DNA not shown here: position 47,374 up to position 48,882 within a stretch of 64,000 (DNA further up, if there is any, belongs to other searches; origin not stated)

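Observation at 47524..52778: Signalling cluster of a stand-alone FIST protein, a LivK-like binding protein, a Cache-type histidine kinase and a dual-receiver response regulator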

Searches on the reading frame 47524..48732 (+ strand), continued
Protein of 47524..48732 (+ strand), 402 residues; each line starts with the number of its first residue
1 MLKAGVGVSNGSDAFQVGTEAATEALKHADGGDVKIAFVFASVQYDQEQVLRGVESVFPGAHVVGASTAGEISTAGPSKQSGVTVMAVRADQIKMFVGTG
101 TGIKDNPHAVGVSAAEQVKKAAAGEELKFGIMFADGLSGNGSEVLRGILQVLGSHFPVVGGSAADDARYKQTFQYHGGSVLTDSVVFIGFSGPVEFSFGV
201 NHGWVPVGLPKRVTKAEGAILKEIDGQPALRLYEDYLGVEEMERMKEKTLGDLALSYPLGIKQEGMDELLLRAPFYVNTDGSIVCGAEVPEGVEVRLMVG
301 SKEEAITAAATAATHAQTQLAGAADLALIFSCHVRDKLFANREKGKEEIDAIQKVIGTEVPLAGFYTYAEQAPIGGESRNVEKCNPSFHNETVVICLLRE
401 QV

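Call 82: search_dna_similar(query=window:47524-48732:+, collection=plasmids, mode=protein, max_evalue=0.00001, max_rows=25)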
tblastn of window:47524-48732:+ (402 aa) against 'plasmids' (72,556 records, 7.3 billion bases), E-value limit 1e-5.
Records with a match: 70; places in all: 72; records where one place covers at least 80% of the query: 35.
Best place of each record, by identity: <60% 70.
By first word of the organism name: Legionella 8; Sinorhizobium 7; Azospirillum 6; Aliiroseovarius 5; Roseomonas 5; Sulfitobacter 4; Rhodobacteraceae 2; Microvirga 2; Ruegeria 2; Variovorax 2; and 24 more.
By predicted mobility (MOB-suite, as given by PLSDB): non-mobilizable 44; conjugative 22; mobilizable 4.
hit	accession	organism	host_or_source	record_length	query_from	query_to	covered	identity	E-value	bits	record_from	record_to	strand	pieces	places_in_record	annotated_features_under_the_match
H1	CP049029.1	Rhodobacteraceae bacterium SC52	Apostichopus japonicus,pure ...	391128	1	385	96%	33.1%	2e-34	172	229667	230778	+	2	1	hypothetical protein (x2)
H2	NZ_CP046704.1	Nostoc sp. ATCC 53789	-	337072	6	398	98%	32.3%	1e-52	196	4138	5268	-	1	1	FIST N-terminal domain-containing protein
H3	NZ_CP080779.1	Aliiroseovarius crassostreae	-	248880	1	373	93%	32.1%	9e-40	158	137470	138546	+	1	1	FIST N-terminal domain-containing protein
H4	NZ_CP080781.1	Aliiroseovarius crassostreae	-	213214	1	373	93%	31.8%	6e-39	155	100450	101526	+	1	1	FIST N-terminal domain-containing protein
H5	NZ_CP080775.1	Aliiroseovarius crassostreae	-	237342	1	373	93%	31.8%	6e-39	155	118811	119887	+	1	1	FIST N-terminal domain-containing protein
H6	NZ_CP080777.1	Aliiroseovarius crassostreae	-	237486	1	373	93%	31.8%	6e-39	155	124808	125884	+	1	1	FIST N-terminal domain-containing protein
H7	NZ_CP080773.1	Aliiroseovarius crassostreae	-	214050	1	373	93%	31.8%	9e-39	155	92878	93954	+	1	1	FIST N-terminal domain-containing protein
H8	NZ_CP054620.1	Azospirillum oryzae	cell culture,soil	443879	19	401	95%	30.9%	6e-26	117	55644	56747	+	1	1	FIST N-terminal domain-containing protein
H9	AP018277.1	Calothrix sp. NIES-4101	-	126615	1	398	99%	29.1%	9e-47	179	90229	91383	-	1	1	hypothetical protein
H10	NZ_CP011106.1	Legionella pneumophila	Homo sapiens,sputum sample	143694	38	401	91%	28.9%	2e-22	107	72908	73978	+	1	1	FIST N-terminal domain-containing protein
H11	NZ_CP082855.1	Legionella anisa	-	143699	38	401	91%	28.9%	2e-22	107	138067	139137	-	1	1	FIST N-terminal domain-containing protein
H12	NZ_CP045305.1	Legionella longbeachae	Homo sapiens,Sputum sample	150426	38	401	91%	28.9%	2e-22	107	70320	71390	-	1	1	FIST N-terminal domain-containing protein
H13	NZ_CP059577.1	Legionella sp. PC997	Biofilm - potable water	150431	38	401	91%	28.9%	2e-22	107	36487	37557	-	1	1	FIST N-terminal domain-containing protein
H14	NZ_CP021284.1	Legionella pneumophila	Homo sapiens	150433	38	401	91%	28.9%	2e-22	107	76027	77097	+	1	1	FIST N-terminal domain-containing protein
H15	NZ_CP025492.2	Legionella sainthelensi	Homo sapiens,Clinical ...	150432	38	401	91%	28.9%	2e-22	107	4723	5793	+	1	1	FIST N-terminal domain-containing protein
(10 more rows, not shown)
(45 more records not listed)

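Call 83: get_annotated_region(hit=H2, flank=4000)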
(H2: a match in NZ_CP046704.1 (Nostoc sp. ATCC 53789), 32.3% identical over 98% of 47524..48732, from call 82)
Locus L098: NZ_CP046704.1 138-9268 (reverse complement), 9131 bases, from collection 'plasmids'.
description: Nostoc sp. ATCC 53789 plasmid pNsp_a, complete sequence
organism: Nostoc sp. ATCC 53789 (NCBI taxid 76335)
taxonomy: Bacteria; Cyanobacteriota; Cyanophyceae; Nostocales; Nostocaceae; Nostoc; Nostoc sp. ATCC 53789
host: -; source: -; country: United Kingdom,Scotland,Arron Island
typing (MOB-suite, as given by PLSDB): conjugative; relaxase MOBV; mating-pair formation MPF_T
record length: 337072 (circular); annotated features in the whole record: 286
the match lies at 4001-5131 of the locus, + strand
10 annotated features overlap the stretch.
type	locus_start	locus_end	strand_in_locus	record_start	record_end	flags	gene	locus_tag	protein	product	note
CDS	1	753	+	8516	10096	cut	-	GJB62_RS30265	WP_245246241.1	Ig-like domain-containing protein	-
CDS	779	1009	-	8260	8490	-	-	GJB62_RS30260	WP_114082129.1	hypothetical protein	-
CDS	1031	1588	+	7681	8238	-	cysC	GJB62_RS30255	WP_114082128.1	adenylyl-sulfate kinase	GO:0000103 - sulfate assimilation [Evidence IEA]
CDS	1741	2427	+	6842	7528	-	-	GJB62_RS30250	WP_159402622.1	hypothetical protein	-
CDS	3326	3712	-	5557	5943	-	-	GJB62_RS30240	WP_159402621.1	hypothetical protein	-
CDS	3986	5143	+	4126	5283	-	-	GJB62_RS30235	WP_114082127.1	FIST N-terminal domain-containing protein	-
CDS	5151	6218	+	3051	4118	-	-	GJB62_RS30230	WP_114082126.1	ATP-binding protein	-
CDS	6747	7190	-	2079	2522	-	-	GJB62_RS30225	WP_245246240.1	transposase family protein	-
CDS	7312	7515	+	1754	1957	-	-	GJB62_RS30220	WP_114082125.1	CopG family transcriptional regulator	-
CDS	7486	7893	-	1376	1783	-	-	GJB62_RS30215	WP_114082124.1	hypothetical protein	-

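Call 84: get_annotated_region(hit=H10, flank=4000)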
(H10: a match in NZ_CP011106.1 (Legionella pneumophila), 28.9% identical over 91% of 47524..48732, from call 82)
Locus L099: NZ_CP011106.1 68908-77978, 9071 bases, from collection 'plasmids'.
description: Legionella pneumophila strain L10-023 isolate Ulm plasmid unnamed, complete sequence
organism: Legionella pneumophila (NCBI taxid 446)
taxonomy: Bacteria; Pseudomonadota; Gammaproteobacteria; Legionellales; Legionellaceae; Legionella; Legionella pneumophila
host: -; source: Homo sapiens,sputum sample; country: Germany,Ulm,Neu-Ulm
typing (MOB-suite, as given by PLSDB): conjugative; relaxase MOBF; mating-pair formation MPF_F
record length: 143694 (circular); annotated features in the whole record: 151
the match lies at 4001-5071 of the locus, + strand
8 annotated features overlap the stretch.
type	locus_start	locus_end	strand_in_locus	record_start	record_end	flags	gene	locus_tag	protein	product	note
CDS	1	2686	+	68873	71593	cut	-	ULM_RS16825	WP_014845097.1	cation-transporting P-type ATPase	-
CDS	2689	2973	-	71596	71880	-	-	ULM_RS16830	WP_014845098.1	hypothetical protein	-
CDS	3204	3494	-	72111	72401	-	-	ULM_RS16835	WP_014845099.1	hypothetical protein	-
CDS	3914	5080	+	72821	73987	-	-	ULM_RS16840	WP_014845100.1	FIST N-terminal domain-containing protein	-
CDS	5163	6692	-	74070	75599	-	-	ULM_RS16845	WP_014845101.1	DHA2 family efflux MFS transporter permease subunit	GO:0009410 - response to xenobiotic stimulus [Evidence IEA]; GO:0006855 - xenobiotic transmembrane transport [Evidence ...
CDS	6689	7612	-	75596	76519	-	-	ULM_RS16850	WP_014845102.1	HlyD family secretion protein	GO:0055085 - transmembrane transport [Evidence IEA]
CDS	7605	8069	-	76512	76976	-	-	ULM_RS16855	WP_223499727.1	MarR family transcriptional regulator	GO:0006355 - regulation of DNA-templated transcription [Evidence IEA]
CDS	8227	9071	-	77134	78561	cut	-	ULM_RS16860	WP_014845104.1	efflux transporter outer membrane subunit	GO:0006810 - transport [Evidence IEA]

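Call 85: get_annotated_region(hit=H3, flank=4000)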
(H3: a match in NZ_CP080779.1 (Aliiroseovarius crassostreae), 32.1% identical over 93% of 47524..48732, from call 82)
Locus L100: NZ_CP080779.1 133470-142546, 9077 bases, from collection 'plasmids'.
description: Aliiroseovarius crassostreae strain S128 plasmid unnamed1, complete sequence
organism: Aliiroseovarius crassostreae (NCBI taxid 154981)
taxonomy: Bacteria; Pseudomonadota; Alphaproteobacteria; Rhodobacterales; Paracoccaceae; Aliiroseovarius; Aliiroseovarius crassostreae
host: -; source: -; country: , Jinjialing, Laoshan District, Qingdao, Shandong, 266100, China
typing (MOB-suite, as given by PLSDB): non-mobilizable
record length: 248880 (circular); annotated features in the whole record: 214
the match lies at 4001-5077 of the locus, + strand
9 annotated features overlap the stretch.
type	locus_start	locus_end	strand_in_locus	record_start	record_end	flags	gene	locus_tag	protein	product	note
CDS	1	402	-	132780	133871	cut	-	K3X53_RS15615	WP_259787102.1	aminoglycoside phosphotransferase family protein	-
CDS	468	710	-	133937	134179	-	-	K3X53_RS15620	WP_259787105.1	hypothetical protein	-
CDS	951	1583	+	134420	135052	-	-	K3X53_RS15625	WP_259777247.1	Crp/Fnr family transcriptional regulator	GO:0006355 - regulation of DNA-templated transcription [Evidence IEA]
CDS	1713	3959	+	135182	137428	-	-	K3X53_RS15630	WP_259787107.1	pyridoxal-dependent decarboxylase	GO:0019752 - carboxylic acid metabolic process [Evidence IEA]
CDS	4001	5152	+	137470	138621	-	-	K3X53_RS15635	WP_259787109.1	FIST N-terminal domain-containing protein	-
CDS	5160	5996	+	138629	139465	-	-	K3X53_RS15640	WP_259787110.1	adenylate/guanylate cyclase domain-containing protein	GO:0009190 - cyclic nucleotide biosynthetic process [Evidence IEA]; GO:0035556 - intracellular signal transduction ...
CDS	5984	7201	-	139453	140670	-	-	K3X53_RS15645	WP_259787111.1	DUF4331 domain-containing protein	-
CDS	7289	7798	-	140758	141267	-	-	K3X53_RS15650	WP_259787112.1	tail fiber protein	-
CDS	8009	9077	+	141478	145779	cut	-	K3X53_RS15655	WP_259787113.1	Ig-like domain-containing protein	-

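Call 89: search_protein_families(library=pfam, proteins=[L093:9201-10190:+, L093:10212-11966:+, L005:9478-10896:+, L005:9204-9476:+, L014:7563-8918:+, L014:7242-7559:+, L051:9219-10496:+, L044:3031-4311:+, L069:10117-11991:+, L080:5747-7795:+], max_evalue=0.01)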
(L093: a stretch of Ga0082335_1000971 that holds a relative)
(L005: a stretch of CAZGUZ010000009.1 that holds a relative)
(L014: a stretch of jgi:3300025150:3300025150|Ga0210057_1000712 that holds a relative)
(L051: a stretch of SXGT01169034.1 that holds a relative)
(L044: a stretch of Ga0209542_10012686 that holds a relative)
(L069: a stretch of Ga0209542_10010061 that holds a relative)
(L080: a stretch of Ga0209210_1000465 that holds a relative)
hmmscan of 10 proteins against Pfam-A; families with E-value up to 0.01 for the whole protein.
L093:9201-10190:+ (329 aa): 2 families
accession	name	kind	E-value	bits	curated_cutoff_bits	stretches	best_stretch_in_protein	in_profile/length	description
PF04392.18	ABC_sub_bind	-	3.8e-49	167.9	25.9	1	37-321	4-286/293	ABC transporter substrate binding protein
PF13407.12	Peripla_BP_4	-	5.8e-06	26.5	35.1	1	180-287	17-121/258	Periplasmic binding protein domain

L093:10212-11966:+ (584 aa): 5 families
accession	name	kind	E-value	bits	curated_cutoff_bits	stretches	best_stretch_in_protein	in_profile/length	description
PF02518.31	HATPase_c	-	2.9e-29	102.2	26.4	1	473-582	2-109/111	Histidine kinase-, DNA gyrase B-, and HSP90-like ATPase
PF02743.24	dCache_1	-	2.1e-20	73.7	45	1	61-232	33-198/240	Cache domain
PF00512.31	HisKA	-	1.8e-11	44.4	26.9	1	357-424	1-65/66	His Kinase A (phospho-acceptor) domain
PF23906.1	DUF7248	-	0.0054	17.1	27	1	19-45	15-41/58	Family of unknown function (DUF7248)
PF13581.12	HATPase_c_2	-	0.009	16.5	27.4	0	476-559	31-111/127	Histidine kinase-like ATPase domain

L005:9478-10896:+ (472 aa): 5 families
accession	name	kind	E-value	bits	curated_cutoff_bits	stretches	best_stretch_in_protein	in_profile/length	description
PF02518.31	HATPase_c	-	2.8e-29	102.2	26.4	1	361-471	1-109/111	Histidine kinase-, DNA gyrase B-, and HSP90-like ATPase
PF00512.31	HisKA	-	1.6e-15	57.3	26.9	1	247-314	2-66/66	His Kinase A (phospho-acceptor) domain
PF13581.12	HATPase_c_2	-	6.5e-06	26.6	27.4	1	370-448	40-111/127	Histidine kinase-like ATPase domain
PF14501.12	HATPase_c_5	-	0.00013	22.3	22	1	366-460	6-93/102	GHKL domain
PF13589.12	HATPase_c_3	-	0.0082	16.6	25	0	368-419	5-55/137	Histidine kinase-, DNA gyrase B-, and HSP90-like ATPase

L005:9204-9476:+ (90 aa): 0 families

L014:7563-8918:+ (451 aa): 6 families
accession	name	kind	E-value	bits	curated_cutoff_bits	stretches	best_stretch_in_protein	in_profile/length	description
PF02518.31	HATPase_c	-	2.3e-31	108.9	26.4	1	318-428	2-109/111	Histidine kinase-, DNA gyrase B-, and HSP90-like ATPase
PF00512.31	HisKA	-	4.8e-15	55.8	26.9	1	203-270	2-66/66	His Kinase A (phospho-acceptor) domain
PF13581.12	HATPase_c_2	-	0.00011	22.7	27.4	1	327-406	37-112/127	Histidine kinase-like ATPase domain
PF14501.12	HATPase_c_5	-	0.0013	19.1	22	1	322-417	6-93/102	GHKL domain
PF14914.11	LRRC37AB_C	-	0.0023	18.3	27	1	159-224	48-113/147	LRRC37A/B like protein 1 C-terminal domain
PF09762.14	CCDC93_CC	-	0.0036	16.8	30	1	93-201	95-185/429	CCDC93 coiled-coil domain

L014:7242-7559:+ (105 aa): 0 families

L051:9219-10496:+ (425 aa): 6 families
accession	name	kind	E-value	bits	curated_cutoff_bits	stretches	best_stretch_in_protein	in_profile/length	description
PF02518.31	HATPase_c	-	4.5e-28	98.3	26.4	1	314-421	2-107/111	Histidine kinase-, DNA gyrase B-, and HSP90-like ATPase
PF00512.31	HisKA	-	4.5e-13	49.5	26.9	1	199-266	2-66/66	His Kinase A (phospho-acceptor) domain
PF14501.12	HATPase_c_5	-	2.7e-05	24.4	22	1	316-423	4-101/102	GHKL domain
PF13581.12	HATPase_c_2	-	0.00053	20.4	27.4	1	318-401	32-112/127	Histidine kinase-like ATPase domain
PF06937.16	EURL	-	0.0042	17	24.7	1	124-180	203-257/283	EURL protein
PF25443.1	ANG-1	-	0.0073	16.9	28.5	0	129-210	6-93/105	ANG-1-like domain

L044:3031-4311:+ (426 aa): 5 families
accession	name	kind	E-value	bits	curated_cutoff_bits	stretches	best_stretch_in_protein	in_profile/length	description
PF02518.31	HATPase_c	-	1.2e-30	106.6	26.4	1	313-423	2-110/111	Histidine kinase-, DNA gyrase B-, and HSP90-like ATPase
PF00512.31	HisKA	-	1.2e-12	48.2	26.9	1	198-257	2-58/66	His Kinase A (phospho-acceptor) domain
PF13581.12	HATPase_c_2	-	5.5e-05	23.6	27.4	1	320-398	35-110/127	Histidine kinase-like ATPase domain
PF13589.12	HATPase_c_3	-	0.00019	21.9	25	1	317-393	3-80/137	Histidine kinase-, DNA gyrase B-, and HSP90-like ATPase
PF14501.12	HATPase_c_5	-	0.00049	20.4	22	1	319-411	8-93/102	GHKL domain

L069:10117-11991:+ (624 aa): 4 families
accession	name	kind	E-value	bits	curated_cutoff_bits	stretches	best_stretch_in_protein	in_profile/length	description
PF02518.31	HATPase_c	-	8e-29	100.8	26.4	1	508-618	2-110/111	Histidine kinase-, DNA gyrase B-, and HSP90-like ATPase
PF02743.24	dCache_1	-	3.4e-19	69.8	45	1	50-239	12-200/240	Cache domain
PF00512.31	HisKA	-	5.6e-15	55.6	26.9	1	394-462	1-66/66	His Kinase A (phospho-acceptor) domain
PF00672.30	HAMP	-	1.3e-07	32.2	25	1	301-349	3-51/53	HAMP domain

L080:5747-7795:+ (682 aa): 5 families
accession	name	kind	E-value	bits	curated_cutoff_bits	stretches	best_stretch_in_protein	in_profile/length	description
PF02518.31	HATPase_c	-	2.3e-27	96.1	26.4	1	567-674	5-109/111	Histidine kinase-, DNA gyrase B-, and HSP90-like ATPase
PF02743.24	dCache_1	-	1.8e-17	64.2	45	1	113-303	49-239/240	Cache domain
PF00512.31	HisKA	-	2.3e-14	53.6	26.9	1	447-515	1-66/66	His Kinase A (phospho-acceptor) domain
PF00672.30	HAMP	-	5.9e-05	23.7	25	1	339-389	2-52/53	HAMP domain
PF13581.12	HATPase_c_2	-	0.0012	19.3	27.4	1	567-652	31-112/127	Histidine kinase-like ATPase domain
